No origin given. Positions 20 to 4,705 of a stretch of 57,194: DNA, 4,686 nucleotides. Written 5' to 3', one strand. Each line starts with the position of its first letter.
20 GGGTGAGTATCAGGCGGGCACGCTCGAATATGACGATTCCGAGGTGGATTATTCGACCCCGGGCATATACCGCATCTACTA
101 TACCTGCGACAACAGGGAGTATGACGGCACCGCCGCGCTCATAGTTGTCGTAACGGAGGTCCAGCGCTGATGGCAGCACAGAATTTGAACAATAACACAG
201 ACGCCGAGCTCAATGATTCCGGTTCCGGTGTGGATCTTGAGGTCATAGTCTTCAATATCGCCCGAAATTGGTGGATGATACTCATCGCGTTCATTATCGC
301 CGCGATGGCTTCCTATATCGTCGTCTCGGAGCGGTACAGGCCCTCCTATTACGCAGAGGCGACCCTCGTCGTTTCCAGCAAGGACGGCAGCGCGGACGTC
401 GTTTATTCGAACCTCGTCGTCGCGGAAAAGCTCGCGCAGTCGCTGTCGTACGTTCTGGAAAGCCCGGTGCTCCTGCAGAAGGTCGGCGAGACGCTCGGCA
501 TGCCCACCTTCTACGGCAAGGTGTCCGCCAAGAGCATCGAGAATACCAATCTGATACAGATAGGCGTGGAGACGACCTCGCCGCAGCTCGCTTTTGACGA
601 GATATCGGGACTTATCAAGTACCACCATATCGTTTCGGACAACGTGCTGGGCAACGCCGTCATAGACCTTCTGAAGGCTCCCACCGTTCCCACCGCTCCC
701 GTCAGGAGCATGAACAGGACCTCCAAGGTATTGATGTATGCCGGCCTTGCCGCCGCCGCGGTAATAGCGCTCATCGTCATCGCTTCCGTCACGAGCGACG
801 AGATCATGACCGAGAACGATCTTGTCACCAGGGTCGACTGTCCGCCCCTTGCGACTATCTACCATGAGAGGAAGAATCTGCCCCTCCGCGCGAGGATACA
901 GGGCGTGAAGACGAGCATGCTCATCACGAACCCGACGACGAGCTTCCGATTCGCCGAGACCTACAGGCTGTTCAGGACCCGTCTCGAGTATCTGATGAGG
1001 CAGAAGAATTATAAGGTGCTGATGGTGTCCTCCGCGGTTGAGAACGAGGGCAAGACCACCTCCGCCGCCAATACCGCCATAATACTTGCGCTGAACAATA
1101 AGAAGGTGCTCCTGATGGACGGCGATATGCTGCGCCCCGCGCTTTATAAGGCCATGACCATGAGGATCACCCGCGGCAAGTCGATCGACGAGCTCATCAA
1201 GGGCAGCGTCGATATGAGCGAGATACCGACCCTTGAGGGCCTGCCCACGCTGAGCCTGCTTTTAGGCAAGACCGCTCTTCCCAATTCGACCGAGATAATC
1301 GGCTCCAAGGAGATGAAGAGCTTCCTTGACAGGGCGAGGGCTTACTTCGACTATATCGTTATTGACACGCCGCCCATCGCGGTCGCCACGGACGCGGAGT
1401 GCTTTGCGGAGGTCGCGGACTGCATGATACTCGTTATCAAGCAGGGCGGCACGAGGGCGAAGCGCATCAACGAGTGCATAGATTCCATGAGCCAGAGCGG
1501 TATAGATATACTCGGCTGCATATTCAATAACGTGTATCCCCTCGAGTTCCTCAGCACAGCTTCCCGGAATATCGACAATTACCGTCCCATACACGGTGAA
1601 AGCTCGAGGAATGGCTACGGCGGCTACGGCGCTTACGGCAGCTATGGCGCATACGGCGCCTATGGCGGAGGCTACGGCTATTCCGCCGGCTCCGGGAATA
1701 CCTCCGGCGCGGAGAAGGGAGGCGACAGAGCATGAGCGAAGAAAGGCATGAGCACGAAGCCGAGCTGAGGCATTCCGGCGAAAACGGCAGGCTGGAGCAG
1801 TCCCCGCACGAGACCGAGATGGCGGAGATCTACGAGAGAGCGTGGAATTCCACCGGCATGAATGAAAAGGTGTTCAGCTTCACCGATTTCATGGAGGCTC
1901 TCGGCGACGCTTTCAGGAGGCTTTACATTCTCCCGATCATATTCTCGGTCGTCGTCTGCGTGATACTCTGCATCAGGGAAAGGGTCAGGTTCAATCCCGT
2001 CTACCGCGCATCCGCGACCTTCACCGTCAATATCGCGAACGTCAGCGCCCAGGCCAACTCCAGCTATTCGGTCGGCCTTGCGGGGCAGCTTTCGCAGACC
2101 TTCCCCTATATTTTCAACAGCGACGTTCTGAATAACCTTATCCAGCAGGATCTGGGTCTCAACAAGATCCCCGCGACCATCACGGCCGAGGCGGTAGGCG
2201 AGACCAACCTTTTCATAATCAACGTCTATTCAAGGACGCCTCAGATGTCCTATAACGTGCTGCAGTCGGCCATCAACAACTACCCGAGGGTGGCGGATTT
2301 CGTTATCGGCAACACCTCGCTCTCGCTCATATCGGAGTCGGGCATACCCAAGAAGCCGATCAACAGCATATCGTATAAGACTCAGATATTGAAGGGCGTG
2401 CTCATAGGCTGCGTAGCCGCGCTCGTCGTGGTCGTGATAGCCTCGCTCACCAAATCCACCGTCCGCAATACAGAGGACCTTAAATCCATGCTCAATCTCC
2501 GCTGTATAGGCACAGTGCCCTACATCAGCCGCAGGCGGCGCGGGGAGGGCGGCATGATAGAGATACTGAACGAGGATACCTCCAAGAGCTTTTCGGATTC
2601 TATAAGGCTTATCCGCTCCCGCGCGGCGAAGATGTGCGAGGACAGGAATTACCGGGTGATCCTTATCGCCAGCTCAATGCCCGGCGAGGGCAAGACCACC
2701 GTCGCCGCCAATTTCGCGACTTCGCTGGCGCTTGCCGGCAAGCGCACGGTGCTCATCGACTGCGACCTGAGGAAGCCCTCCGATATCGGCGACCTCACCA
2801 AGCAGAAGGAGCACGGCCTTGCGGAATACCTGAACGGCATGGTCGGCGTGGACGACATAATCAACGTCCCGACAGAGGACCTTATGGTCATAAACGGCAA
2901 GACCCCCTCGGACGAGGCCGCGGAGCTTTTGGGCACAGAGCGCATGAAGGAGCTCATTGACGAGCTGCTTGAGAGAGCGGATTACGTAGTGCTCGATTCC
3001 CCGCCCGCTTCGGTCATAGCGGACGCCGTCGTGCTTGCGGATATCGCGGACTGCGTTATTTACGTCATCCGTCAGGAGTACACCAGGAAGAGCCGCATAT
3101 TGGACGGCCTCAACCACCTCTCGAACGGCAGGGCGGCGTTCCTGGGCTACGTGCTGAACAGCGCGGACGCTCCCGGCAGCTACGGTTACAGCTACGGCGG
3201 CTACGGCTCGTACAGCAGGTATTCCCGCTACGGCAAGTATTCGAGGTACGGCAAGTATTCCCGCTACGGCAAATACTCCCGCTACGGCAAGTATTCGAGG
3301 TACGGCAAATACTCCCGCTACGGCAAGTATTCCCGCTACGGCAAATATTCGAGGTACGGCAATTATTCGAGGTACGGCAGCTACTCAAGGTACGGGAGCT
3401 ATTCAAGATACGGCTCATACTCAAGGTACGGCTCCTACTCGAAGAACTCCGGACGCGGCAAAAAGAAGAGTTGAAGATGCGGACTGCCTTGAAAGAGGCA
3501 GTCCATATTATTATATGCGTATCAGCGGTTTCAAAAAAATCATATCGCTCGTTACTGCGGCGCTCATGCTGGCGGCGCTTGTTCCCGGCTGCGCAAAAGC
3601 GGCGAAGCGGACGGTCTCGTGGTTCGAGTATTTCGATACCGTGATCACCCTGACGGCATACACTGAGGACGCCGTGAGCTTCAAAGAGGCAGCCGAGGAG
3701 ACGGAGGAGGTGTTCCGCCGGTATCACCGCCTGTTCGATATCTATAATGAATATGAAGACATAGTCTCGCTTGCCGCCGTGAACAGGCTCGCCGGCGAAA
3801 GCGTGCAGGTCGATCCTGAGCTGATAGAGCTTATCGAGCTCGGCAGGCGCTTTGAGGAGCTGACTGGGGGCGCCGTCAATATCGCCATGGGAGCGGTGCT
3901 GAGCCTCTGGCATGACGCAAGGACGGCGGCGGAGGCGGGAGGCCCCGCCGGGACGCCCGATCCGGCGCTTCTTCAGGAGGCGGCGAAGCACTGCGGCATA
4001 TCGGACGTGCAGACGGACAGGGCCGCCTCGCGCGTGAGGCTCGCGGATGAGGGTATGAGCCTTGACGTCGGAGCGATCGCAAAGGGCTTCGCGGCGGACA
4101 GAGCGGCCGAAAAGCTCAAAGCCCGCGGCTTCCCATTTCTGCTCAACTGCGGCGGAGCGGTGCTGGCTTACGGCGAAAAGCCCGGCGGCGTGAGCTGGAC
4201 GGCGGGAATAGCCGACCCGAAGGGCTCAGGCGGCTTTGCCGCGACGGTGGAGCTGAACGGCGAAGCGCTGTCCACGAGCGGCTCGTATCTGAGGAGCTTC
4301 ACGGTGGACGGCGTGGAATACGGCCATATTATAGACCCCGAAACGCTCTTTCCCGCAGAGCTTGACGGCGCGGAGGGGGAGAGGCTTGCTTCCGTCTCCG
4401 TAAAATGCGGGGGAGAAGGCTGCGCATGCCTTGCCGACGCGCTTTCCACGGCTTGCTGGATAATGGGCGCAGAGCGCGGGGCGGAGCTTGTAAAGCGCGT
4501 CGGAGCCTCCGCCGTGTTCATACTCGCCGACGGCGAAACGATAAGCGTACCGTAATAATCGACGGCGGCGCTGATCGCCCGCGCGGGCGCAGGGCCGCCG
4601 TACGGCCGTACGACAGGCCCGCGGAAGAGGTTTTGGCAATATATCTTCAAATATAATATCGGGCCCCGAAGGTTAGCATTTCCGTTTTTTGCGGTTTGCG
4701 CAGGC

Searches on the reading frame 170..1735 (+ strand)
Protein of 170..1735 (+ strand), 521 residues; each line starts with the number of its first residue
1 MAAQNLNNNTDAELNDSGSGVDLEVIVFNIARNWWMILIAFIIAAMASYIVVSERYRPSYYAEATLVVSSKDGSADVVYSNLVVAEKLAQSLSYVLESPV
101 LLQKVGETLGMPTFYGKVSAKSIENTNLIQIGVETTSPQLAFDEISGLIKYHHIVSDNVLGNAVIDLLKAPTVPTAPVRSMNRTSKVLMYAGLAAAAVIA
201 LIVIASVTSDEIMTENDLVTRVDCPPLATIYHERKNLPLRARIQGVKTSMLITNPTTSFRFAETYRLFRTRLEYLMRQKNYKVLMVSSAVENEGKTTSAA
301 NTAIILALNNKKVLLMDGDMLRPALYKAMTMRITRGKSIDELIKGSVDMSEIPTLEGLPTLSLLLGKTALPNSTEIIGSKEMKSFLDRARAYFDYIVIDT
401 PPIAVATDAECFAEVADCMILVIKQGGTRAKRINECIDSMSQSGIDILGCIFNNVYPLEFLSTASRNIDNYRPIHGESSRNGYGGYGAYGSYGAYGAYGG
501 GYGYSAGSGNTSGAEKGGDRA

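Call 64: search_protein_families(library=pfam, proteins=[window:170-1735:+], max_evalue=0.00001)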
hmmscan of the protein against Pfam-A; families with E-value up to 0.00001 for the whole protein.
window:170-1735:+ (521 aa): 2 families
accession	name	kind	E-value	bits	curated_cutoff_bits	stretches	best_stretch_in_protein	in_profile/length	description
PF13614.12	AAA_31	-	5.5e-11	43.1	27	1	294-422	14-146/177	AAA domain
PF02706.20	Wzz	-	5.4e-07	30.3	25.5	1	21-105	3-87/91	Chain length determinant protein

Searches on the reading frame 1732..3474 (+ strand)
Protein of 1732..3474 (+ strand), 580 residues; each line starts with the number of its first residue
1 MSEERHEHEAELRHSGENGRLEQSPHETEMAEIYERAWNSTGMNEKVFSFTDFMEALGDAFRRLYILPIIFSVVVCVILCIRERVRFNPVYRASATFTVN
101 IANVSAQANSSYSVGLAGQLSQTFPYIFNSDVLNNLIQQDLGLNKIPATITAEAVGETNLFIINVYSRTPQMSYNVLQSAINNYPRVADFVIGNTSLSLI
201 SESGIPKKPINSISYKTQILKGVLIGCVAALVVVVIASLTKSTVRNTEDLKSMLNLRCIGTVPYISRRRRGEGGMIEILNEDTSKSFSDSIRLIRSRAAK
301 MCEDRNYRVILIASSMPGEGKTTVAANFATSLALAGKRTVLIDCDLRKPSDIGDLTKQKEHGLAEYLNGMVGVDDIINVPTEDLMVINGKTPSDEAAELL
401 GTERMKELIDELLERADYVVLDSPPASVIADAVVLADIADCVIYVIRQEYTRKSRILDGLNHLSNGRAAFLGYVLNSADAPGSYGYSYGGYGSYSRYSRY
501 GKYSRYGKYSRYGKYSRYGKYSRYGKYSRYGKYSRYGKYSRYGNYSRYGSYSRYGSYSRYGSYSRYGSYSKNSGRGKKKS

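Call 64: search_protein_families(library=pfam, proteins=[window:1732-3474:+], max_evalue=0.00001)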
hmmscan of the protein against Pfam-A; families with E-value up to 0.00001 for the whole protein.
window:1732-3474:+ (580 aa): 4 families
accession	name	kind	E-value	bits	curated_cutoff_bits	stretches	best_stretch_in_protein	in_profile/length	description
PF13614.12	AAA_31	-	2e-12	47.9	27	1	308-450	2-151/177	AAA domain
PF01656.29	CbiA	-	1.2e-09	38.6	25.4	1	310-415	1-68/125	CobQ/CobB/MinD/ParA nucleotide binding domain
PF10609.15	ParA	-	3.2e-07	30.5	27.1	1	308-426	4-122/246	NUBPL iron-transfer P-loop NTPase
PF09140.17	MipZ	-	8.3e-06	25.7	20.7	0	309-443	2-126/262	ATPase MipZ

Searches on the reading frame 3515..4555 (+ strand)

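Call 64: search_protein_families(library=pfam, proteins=[window:3515-4555:+], max_evalue=0.00001)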
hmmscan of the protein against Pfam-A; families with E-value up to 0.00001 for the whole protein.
window:3515-4555:+ (346 aa): 1 family
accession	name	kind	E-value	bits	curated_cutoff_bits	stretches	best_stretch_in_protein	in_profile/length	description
PF02424.20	ApbE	-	2.3e-61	208.1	25.6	1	40-334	1-265/266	ApbE family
